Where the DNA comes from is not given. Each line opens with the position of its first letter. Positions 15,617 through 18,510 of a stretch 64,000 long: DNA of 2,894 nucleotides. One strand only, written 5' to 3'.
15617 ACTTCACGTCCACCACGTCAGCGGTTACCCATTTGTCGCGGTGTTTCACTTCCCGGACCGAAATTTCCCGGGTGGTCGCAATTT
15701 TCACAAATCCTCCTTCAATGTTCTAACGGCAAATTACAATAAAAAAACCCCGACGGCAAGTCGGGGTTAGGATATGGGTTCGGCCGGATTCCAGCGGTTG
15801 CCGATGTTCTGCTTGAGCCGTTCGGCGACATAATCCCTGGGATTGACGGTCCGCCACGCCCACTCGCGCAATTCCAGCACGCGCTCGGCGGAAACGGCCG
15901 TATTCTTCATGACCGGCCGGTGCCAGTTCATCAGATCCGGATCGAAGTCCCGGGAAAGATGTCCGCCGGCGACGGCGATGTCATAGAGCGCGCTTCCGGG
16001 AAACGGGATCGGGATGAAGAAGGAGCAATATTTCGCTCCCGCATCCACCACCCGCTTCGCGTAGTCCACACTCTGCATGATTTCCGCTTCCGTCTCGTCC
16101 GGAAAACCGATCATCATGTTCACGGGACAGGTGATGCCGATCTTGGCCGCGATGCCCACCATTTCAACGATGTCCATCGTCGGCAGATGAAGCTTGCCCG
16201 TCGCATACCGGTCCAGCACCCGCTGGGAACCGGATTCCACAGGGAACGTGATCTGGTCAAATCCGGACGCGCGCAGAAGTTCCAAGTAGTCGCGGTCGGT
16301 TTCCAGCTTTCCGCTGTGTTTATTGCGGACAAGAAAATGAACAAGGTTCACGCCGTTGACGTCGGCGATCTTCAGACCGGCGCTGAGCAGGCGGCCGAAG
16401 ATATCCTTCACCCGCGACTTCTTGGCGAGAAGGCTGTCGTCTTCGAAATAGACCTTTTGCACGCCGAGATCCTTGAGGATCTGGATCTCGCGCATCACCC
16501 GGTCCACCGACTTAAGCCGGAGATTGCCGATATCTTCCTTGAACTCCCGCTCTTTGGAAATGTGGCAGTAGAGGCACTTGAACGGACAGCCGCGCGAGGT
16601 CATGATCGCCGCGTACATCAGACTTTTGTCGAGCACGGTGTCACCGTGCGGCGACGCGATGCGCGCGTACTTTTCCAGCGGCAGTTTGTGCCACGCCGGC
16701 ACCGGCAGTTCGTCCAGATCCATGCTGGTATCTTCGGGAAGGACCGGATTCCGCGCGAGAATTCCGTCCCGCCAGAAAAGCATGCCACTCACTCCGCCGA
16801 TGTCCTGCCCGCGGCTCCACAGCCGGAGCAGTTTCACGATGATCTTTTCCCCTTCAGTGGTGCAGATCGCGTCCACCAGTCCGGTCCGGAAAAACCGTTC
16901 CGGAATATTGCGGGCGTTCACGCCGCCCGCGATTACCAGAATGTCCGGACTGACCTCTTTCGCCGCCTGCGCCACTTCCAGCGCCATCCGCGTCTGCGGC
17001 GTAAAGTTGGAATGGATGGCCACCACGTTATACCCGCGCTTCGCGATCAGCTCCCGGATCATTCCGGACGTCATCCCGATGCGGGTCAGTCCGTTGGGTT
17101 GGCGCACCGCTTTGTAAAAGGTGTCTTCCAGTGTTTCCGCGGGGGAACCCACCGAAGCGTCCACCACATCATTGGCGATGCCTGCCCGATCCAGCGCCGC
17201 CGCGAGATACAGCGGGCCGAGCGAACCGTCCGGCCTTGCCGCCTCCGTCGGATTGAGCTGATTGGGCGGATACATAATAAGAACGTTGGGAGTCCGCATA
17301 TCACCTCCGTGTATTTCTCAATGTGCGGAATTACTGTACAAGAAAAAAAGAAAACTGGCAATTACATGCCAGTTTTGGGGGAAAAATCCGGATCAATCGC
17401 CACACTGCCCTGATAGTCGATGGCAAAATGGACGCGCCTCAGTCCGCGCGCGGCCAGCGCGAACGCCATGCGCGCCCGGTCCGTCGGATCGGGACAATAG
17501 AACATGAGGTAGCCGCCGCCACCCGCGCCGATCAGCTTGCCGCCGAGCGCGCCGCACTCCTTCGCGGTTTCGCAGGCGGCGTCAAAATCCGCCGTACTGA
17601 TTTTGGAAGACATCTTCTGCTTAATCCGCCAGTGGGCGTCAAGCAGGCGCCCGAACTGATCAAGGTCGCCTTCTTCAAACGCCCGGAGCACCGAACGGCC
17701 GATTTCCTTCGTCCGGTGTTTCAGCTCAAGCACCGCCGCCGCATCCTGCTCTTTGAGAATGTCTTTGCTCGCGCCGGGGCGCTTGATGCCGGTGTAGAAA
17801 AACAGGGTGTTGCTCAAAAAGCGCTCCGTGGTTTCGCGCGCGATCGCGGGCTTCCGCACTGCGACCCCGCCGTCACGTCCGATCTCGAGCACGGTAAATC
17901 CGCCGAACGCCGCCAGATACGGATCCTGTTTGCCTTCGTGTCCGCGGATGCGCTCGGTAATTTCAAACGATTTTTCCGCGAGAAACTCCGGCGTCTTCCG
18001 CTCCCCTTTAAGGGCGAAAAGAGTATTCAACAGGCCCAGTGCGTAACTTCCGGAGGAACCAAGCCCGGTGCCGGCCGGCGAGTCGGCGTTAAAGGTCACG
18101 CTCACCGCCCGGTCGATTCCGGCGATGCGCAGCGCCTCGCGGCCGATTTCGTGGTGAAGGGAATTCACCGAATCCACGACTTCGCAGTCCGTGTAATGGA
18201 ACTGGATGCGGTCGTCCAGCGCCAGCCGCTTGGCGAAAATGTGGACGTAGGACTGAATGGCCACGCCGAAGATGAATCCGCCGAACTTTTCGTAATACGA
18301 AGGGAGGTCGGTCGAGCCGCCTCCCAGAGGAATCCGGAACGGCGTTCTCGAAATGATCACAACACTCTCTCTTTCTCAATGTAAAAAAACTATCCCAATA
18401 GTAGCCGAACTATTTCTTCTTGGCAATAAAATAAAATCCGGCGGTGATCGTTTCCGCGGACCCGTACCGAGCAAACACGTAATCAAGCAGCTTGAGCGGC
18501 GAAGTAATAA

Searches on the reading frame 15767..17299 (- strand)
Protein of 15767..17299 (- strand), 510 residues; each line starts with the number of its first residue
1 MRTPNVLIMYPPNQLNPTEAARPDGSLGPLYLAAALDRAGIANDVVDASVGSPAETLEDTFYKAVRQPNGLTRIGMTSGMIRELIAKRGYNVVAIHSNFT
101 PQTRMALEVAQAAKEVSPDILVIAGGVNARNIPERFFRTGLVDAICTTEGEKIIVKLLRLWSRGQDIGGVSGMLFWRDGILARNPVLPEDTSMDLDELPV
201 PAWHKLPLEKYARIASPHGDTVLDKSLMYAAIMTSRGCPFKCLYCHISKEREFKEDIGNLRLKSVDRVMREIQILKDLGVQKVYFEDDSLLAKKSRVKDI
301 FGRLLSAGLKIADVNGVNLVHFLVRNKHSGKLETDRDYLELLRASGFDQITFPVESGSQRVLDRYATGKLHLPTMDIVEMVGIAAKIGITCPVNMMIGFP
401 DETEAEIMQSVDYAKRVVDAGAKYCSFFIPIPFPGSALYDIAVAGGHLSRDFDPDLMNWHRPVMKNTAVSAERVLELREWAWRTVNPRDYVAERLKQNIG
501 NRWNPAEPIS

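Call 53: search_protein_families(library=pfam, proteins=[window:15767-17299:-], max_evalue=0.001)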
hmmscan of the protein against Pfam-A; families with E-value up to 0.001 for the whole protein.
window:15767-17299:- (510 aa): 2 families
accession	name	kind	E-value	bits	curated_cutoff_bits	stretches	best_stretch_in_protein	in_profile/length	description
PF04055.27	Radical_SAM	-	2.5e-17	64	29.5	1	234-413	3-165/166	Radical SAM superfamily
PF02310.24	B12-binding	-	1.1e-09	38.5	32.1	1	69-156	40-119/121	B12 binding domain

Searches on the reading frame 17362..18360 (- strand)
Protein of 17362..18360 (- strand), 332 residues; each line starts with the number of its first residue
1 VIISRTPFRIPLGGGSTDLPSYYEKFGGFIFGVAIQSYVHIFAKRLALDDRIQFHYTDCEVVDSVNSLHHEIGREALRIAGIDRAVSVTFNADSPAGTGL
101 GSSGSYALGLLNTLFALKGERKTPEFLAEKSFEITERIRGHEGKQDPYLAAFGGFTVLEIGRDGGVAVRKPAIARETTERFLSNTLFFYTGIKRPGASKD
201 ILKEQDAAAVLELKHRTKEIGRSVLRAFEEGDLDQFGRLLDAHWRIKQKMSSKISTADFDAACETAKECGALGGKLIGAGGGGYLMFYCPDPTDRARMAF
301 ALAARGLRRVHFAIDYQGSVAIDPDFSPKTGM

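Call 52: search_protein_families(library=pfam, proteins=[window:17362-18360:-], max_evalue=0.001)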
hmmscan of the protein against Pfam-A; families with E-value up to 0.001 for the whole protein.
window:17362-18360:- (332 aa): 2 families
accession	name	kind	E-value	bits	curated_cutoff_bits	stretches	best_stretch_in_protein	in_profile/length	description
PF08544.19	GHMP_kinases_C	-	1.1e-11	45.5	21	1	225-305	2-82/85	GHMP kinases C terminal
PF00288.32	GHMP_kinases_N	-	1e-06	29.3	22.3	1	81-154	15-87/87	GHMP kinases N terminal domain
